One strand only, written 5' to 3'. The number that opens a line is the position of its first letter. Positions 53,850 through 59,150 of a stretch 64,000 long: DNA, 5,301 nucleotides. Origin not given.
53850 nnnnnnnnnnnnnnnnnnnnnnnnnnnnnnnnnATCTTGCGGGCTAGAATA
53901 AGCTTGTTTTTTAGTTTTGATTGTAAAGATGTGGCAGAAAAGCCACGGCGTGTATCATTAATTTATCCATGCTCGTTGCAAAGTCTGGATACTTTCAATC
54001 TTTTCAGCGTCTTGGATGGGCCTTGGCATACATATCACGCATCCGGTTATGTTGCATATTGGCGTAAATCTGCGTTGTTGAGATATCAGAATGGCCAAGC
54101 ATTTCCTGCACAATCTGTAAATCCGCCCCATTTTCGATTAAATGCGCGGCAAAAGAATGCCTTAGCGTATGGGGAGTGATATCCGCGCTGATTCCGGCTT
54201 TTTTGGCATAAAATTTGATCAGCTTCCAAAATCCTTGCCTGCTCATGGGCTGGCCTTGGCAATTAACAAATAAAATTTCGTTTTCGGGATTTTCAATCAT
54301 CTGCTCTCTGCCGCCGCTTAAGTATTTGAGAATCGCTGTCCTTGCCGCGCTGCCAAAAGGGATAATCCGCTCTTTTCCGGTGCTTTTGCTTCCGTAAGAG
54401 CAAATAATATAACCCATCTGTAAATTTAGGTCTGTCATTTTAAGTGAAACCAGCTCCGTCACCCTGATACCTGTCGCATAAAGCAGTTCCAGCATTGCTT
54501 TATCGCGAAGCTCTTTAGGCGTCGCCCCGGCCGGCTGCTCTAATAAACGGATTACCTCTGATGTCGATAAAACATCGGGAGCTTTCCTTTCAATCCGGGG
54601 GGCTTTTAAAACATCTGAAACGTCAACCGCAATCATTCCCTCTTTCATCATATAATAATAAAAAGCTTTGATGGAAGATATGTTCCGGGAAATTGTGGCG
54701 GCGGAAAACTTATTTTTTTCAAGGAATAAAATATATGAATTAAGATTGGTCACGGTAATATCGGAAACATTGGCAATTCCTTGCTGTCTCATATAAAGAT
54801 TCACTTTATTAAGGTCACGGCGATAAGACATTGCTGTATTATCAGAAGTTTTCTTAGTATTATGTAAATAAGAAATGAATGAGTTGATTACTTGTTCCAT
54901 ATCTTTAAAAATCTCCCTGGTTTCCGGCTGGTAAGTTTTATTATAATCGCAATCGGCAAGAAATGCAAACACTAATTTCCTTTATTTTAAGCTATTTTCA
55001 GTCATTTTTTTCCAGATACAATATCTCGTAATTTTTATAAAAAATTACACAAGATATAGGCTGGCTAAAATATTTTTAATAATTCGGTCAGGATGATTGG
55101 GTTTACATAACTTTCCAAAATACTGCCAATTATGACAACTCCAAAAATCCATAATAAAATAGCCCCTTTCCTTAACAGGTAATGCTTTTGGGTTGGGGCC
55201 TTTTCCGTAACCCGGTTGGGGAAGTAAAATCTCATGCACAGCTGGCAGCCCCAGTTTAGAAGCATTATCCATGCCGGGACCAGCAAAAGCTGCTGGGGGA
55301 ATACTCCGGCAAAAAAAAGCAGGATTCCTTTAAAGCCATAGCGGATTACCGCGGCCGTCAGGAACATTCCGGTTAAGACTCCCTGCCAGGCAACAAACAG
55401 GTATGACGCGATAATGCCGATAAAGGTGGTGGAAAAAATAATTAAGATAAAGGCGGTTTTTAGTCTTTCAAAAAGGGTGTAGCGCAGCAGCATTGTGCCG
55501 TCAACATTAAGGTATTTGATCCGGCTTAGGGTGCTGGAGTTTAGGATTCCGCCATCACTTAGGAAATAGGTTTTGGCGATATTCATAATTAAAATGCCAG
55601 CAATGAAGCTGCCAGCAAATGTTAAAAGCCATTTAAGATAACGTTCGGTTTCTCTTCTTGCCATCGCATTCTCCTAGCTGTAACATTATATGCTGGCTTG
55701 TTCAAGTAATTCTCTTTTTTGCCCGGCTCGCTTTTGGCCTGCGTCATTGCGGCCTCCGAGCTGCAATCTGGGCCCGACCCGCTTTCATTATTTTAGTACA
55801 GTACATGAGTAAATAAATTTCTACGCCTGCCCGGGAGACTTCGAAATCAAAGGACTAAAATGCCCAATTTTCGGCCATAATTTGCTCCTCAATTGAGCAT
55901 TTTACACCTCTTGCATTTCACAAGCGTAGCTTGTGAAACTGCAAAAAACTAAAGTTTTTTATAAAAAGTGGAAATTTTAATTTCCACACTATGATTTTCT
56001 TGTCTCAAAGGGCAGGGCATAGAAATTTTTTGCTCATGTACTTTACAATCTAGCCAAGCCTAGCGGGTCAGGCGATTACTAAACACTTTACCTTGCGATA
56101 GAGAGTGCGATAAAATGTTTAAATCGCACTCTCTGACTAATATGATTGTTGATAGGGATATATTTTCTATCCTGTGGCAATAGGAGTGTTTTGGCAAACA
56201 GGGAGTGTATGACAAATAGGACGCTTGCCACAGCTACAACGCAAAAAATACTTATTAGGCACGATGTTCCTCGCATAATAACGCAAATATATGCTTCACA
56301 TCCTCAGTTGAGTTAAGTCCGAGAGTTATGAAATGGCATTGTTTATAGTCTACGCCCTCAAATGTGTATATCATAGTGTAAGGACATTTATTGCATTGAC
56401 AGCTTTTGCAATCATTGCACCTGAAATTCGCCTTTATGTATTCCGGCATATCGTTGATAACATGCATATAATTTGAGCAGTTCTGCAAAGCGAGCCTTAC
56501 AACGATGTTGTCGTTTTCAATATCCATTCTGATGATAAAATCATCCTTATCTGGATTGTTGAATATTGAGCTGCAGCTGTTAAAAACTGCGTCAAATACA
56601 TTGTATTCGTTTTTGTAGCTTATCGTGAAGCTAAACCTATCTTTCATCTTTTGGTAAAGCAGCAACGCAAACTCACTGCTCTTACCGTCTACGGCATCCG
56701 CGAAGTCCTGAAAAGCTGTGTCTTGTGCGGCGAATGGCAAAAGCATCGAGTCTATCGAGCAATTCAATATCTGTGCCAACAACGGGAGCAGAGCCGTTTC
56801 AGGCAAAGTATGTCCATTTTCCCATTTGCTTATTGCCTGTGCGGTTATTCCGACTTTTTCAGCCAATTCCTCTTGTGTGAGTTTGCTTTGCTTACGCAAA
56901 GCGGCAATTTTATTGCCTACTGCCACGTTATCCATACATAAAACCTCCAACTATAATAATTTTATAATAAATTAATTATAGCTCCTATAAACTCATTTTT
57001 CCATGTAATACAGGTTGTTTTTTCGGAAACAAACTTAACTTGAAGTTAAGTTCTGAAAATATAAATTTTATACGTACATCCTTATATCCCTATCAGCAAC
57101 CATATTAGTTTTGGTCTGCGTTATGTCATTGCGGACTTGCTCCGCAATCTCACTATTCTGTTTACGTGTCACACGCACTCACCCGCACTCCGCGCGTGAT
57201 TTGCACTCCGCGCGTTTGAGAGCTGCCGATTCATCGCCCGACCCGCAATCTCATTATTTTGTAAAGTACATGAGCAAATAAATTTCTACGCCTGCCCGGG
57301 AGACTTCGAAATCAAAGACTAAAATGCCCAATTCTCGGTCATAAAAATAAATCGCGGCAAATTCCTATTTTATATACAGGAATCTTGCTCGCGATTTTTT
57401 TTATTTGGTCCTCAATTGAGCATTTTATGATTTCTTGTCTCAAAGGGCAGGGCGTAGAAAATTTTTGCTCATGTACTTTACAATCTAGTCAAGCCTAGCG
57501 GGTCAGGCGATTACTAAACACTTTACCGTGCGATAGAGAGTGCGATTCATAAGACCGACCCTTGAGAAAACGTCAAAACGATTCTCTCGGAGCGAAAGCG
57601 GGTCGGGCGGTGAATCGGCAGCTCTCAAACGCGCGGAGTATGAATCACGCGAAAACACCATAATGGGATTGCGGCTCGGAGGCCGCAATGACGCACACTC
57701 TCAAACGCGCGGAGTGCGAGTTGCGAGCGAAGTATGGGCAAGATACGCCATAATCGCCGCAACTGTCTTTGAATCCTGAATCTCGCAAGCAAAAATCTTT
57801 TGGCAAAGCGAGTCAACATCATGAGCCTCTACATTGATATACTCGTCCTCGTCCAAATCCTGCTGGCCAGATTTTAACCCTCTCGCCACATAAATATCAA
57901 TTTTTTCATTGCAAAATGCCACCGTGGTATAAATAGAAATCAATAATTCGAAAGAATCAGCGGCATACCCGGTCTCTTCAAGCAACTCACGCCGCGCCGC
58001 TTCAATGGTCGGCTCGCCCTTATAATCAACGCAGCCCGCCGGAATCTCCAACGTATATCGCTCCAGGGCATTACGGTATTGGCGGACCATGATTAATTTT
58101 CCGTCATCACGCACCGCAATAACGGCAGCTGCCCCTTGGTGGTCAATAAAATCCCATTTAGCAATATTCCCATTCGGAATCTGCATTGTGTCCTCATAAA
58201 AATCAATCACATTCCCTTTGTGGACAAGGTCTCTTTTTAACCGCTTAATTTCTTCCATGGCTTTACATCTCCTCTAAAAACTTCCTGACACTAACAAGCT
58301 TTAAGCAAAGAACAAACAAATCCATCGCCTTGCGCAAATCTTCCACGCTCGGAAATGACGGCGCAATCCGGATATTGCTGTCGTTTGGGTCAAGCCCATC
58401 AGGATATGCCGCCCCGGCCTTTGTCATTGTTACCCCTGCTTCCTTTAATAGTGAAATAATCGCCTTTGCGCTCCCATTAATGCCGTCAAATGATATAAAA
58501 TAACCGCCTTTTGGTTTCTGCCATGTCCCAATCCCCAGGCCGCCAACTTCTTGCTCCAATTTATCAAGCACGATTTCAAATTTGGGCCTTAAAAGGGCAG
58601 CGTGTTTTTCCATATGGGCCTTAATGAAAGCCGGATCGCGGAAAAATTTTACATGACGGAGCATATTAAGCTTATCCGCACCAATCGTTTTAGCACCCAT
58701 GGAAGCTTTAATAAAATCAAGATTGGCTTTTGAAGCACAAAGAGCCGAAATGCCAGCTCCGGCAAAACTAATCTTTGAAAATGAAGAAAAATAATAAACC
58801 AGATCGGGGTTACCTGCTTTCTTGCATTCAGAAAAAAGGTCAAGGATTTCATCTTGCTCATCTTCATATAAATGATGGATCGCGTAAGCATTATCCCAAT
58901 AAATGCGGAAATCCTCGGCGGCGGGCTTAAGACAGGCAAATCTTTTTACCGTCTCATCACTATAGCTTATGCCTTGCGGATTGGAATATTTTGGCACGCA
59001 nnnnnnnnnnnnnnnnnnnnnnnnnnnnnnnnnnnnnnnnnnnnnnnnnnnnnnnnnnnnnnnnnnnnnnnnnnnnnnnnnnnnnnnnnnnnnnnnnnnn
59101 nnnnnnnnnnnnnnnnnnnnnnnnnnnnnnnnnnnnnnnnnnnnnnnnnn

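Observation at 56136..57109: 27-bp inverted repeats bracket a 974-bp cassette carrying an XRE / Cys-rich regulator, inserted between spoIIM and the NUDIX gene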

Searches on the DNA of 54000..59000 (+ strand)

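Call 5: search_rna_families(source=window, start=54000, end=59000, threshold=evalue, max_evalue=1)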
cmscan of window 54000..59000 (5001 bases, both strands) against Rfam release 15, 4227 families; matches with E-value up to 1: 4.
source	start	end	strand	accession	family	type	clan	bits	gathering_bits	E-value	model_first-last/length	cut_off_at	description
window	55896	55998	+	RF02053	STnc430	Gene; sRNA;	-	26.3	47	0.47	1-162/162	no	Enterobacterial sRNA STnc430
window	56584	56615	-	RF02443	SpR08_sRNA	Gene; sRNA;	-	25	80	0.45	1-73/73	no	Streptococcus sRNA SpR08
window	56083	56151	-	RF01814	rhtB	Gene; sRNA;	-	24.9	55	0.47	1-83/83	no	rhtB sRNA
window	56062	56141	-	RF00696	mir-203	Gene; miRNA;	-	19.7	65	0.82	1-80/80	no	mir-203 microRNA precursor family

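Call 77: search_dna_similar(query=window:56100-57150:+, collection=plasmids, mode=distant, max_rows=10, max_evalue=0.001)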
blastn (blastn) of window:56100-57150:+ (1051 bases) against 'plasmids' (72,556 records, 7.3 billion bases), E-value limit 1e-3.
No match.

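Call 78: search_dna_similar(query=window:56100-57150:+, collection=phages, mode=distant, max_rows=10, max_evalue=0.001)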
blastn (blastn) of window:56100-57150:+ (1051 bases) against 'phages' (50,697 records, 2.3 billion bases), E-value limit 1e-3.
No match.

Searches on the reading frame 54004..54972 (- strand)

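Call 6: search_protein_families(library=pfam, proteins=[window:54004-54972:-], max_evalue=0.01)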
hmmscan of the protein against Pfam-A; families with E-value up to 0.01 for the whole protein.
window:54004-54972:- (322 aa): 4 families
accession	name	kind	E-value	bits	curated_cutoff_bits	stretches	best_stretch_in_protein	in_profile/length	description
PF00589.27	Phage_integrase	-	4.9e-50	170.1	27.1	1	135-308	3-170/172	Phage integrase family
PF02899.23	Phage_int_SAM_1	-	5.8e-16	59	22.3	1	29-112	1-83/83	Phage integrase, N-terminal SAM-like domain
PF13102.12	Phage_int_SAM_5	-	4.2e-09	37.1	22.3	1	31-118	5-92/98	Phage integrase SAM-like domain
PF13495.12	Phage_int_SAM_4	-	0.00017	22.4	27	1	30-110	3-80/85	Phage integrase, N-terminal SAM-like domain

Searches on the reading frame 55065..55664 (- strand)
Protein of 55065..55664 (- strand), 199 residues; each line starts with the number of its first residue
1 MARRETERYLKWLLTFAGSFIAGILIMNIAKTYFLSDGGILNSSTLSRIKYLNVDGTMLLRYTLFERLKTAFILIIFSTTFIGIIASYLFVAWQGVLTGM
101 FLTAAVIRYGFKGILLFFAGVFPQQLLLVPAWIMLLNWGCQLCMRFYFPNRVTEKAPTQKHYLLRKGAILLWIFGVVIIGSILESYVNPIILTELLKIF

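Call 6: search_protein_families(library=pfam, proteins=[window:55065-55664:-], max_evalue=0.01)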
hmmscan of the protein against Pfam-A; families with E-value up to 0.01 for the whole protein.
window:55065-55664:- (199 aa): 1 family
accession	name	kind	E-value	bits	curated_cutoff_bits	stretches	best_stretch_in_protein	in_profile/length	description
PF01944.22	SpoIIM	-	1.7e-14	54.5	26.9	1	13-189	2-163/163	Stage II sporulation protein M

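Call 12: find_encoding_contigs(protein=window:55065-55664:-, flank=6000, max_places=8)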
Protein window:55065-55664:- (199 aa): 2 contigs read that carry it; 2 places shown.
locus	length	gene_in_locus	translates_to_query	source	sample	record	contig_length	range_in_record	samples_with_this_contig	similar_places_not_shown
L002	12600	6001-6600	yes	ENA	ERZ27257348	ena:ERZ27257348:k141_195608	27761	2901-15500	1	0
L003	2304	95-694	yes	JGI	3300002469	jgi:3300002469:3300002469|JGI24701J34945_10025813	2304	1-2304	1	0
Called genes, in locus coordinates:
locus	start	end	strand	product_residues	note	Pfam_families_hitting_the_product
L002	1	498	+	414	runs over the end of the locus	PF00070:Pyr_redox (faint), PF01134:GIDA (faint), PF01262:AlaDh_PNT_C (weak), PF03486:HI0933_like, PF07992:Pyr_redox_2 (weak), PF12831:FAD_oxidored (weak), PF13450:NAD_binding_8 (weak), PF22780:HI0933_like_1st, +1 more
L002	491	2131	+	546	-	PF28550:DUF8436, PF01266:DAO (faint), PF01494:FAD_binding_3 (faint), PF03486:HI0933_like (faint), PF13738:Pyr_redox_3 (faint), PF07992:Pyr_redox_2 (weak), PF21688:FAD-depend_C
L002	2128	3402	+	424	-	PF12897:Asp_aminotransf, PF00155:Aminotran_1_2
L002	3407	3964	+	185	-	PF00293:NUDIX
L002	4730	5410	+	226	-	PF12844:HTH_19, PF13560:HTH_31, PF15731:MqsA_antitoxin (faint), PF01381:HTH_3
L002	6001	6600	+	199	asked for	PF01944:SpoIIM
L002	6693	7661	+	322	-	PF13102:Phage_int_SAM_5 (faint), PF02899:Phage_int_SAM_1, PF00589:Phage_integrase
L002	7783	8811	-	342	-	PF00793:DAHP_synth_1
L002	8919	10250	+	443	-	PF00275:EPSP_synthase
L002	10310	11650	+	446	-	PF13167:GTP-bdg_N, PF16360:GTP-bdg_M, PF01926:MMR_HSR1, PF16897:MMR_HSR1_Xtn (weak)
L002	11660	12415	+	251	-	PF01479:S4, PF00849:PseudoU_synth_2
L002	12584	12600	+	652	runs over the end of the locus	PF22745:Nlig-Ia, PF01653:DNA_ligase_aden, PF00633:HHH (faint), PF03120:OB_DNA_ligase, PF14520:HHH_5 (faint), PF12826:HHH_2, PF00533:BRCT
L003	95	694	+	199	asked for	PF01944:SpoIIM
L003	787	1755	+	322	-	PF13102:Phage_int_SAM_5 (faint), PF02899:Phage_int_SAM_1, PF00589:Phage_integrase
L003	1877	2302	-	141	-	?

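Call 38: find_homologous_proteins(query=window:55068-55664:-, max_evalue=1e-20)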
Query window:55068-55664:- (199 aa): 45 proteins with E <= 1e-20 among 361 candidates.
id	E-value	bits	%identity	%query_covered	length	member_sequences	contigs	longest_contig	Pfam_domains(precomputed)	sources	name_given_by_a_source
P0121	6.2e-123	426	100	100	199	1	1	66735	PF01944.23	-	-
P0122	1.4e-98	347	81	100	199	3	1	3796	PF01944.23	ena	-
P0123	1.9e-98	346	80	100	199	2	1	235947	PF01944.23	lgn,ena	-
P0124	1.5e-96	340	76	100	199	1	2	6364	-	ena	-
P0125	6.6e-94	331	73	100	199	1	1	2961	-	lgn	-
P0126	1.5e-92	327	78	100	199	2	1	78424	PF01944.23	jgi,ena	-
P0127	4.8e-92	325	77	100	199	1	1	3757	PF01944.23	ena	-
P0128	1.5e-90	320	72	100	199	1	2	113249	PF01944.23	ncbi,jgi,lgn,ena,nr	ncbi:MAG: stage II sporulation protein M [Lachnospiraceae bacterium]|nr:stage II sporulation protein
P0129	5.6e-79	283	66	100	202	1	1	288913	-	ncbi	-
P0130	7.0e-79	282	66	98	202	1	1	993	-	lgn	-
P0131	1.8e-78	281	66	100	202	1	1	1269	-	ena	-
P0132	1.9e-78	281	66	98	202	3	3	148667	-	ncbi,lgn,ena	-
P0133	7.9e-78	279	64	100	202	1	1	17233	-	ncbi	-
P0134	1.7e-74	268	63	100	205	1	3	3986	-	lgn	-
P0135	3.3e-74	267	63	100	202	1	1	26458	-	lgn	-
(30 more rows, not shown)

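Call 40: find_encoding_contigs(protein=P0123, flank=5000, max_places=2)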
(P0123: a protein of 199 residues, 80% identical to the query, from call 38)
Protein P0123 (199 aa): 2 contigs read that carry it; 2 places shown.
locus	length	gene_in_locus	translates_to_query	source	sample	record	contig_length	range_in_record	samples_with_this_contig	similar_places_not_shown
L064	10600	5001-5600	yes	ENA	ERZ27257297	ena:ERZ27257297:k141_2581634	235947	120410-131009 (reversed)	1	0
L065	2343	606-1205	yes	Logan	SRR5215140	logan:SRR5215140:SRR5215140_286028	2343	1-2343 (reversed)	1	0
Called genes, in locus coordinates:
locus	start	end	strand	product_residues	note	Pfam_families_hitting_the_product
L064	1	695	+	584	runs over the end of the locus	PF28550:DUF8436, PF01266:DAO (faint), PF03486:HI0933_like (faint), PF07992:Pyr_redox_2 (faint), PF21688:FAD-depend_C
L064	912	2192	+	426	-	PF12897:Asp_aminotransf, PF00155:Aminotran_1_2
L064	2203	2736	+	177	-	PF00293:NUDIX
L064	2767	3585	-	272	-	PF01209:Ubie_methyltran (weak), PF05175:MTS, PF13489:Methyltransf_23, PF13847:Methyltransf_31, PF08241:Methyltransf_11, PF08242:Methyltransf_12, PF13649:Methyltransf_25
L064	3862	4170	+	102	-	PF03551:PadR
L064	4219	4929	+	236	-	PF11193:DUF2812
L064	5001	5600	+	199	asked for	PF01944:SpoIIM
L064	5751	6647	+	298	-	PF02899:Phage_int_SAM_1, PF13102:Phage_int_SAM_5 (faint), PF00589:Phage_integrase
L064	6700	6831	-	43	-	-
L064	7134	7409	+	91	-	-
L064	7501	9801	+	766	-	PF01547:SBP_bac_1 (faint), PF13416:SBP_bac_8 (faint)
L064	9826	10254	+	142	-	-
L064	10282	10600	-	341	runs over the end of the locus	PF00793:DAHP_synth_1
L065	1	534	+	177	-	?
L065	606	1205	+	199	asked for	PF01944:SpoIIM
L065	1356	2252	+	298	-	PF02899:Phage_int_SAM_1, PF13102:Phage_int_SAM_5 (faint), PF00589:Phage_integrase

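Call 41: find_encoding_contigs(protein=P0126, flank=5000, max_places=2)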
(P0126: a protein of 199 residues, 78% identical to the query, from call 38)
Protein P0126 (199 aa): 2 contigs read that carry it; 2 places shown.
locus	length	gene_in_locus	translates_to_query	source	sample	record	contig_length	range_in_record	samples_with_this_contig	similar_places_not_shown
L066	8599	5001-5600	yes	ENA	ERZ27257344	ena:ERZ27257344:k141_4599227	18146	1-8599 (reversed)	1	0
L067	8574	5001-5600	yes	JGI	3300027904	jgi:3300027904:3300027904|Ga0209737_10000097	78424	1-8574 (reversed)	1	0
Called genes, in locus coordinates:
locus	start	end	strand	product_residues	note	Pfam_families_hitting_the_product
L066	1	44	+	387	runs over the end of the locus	PF00497:SBP_bac_3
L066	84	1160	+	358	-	PF00497:SBP_bac_3, PF10613:Lig_chan-Glu_bd, PF00528:BPD_transp_1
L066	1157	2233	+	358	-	PF00005:ABC_tran, PF13304:AAA_21 (faint), PF02463:SMC_N (weak)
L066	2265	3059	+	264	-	-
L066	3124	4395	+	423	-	PF12897:Asp_aminotransf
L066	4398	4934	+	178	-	PF00293:NUDIX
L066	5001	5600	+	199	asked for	PF01944:SpoIIM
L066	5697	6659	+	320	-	PF13102:Phage_int_SAM_5 (faint), PF02899:Phage_int_SAM_1, PF13495:Phage_int_SAM_4 (faint), PF00589:Phage_integrase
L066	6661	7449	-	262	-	PF02535:Zip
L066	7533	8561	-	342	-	PF00793:DAHP_synth_1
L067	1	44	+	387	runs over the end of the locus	PF00497:SBP_bac_3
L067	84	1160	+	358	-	PF00497:SBP_bac_3, PF10613:Lig_chan-Glu_bd, PF00528:BPD_transp_1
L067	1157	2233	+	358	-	PF00005:ABC_tran, PF13304:AAA_21 (faint), PF02463:SMC_N (weak)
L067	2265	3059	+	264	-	-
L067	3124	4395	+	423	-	PF12897:Asp_aminotransf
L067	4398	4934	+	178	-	PF00293:NUDIX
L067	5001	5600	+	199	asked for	PF01944:SpoIIM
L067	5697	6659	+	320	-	PF13102:Phage_int_SAM_5 (faint), PF02899:Phage_int_SAM_1, PF13495:Phage_int_SAM_4 (faint), PF00589:Phage_integrase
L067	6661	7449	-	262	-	PF02535:Zip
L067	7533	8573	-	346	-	?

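Call 42: find_encoding_contigs(protein=P0128, flank=5000, max_places=2)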
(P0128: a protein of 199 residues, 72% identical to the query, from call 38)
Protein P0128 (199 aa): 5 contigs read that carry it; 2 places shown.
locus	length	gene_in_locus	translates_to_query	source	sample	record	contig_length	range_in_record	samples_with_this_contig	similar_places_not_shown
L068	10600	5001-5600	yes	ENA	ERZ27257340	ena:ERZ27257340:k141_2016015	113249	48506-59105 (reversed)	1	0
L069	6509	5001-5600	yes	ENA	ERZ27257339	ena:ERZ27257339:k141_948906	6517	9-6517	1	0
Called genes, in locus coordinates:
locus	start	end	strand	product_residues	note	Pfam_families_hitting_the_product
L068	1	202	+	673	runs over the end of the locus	PF07745:Glyco_hydro_53, PF07532:Big_4 (weak)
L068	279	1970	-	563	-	PF00128:Alpha-amylase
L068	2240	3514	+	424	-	PF12897:Asp_aminotransf, PF00155:Aminotran_1_2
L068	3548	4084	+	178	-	PF00293:NUDIX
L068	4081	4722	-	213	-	-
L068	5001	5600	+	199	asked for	PF01944:SpoIIM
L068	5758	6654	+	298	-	PF02899:Phage_int_SAM_1, PF13102:Phage_int_SAM_5 (faint), PF00589:Phage_integrase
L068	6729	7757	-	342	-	PF00793:DAHP_synth_1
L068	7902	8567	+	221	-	PF00072:Response_reg, PF00486:Trans_reg_C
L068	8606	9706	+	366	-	PF00512:HisKA, PF02518:HATPase_c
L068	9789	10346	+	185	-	PF01618:MotA_ExbB (weak)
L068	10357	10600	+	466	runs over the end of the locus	PF00275:EPSP_synthase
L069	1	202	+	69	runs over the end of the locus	?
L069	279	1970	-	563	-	PF00128:Alpha-amylase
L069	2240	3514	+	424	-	PF12897:Asp_aminotransf, PF00155:Aminotran_1_2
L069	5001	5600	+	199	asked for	PF01944:SpoIIM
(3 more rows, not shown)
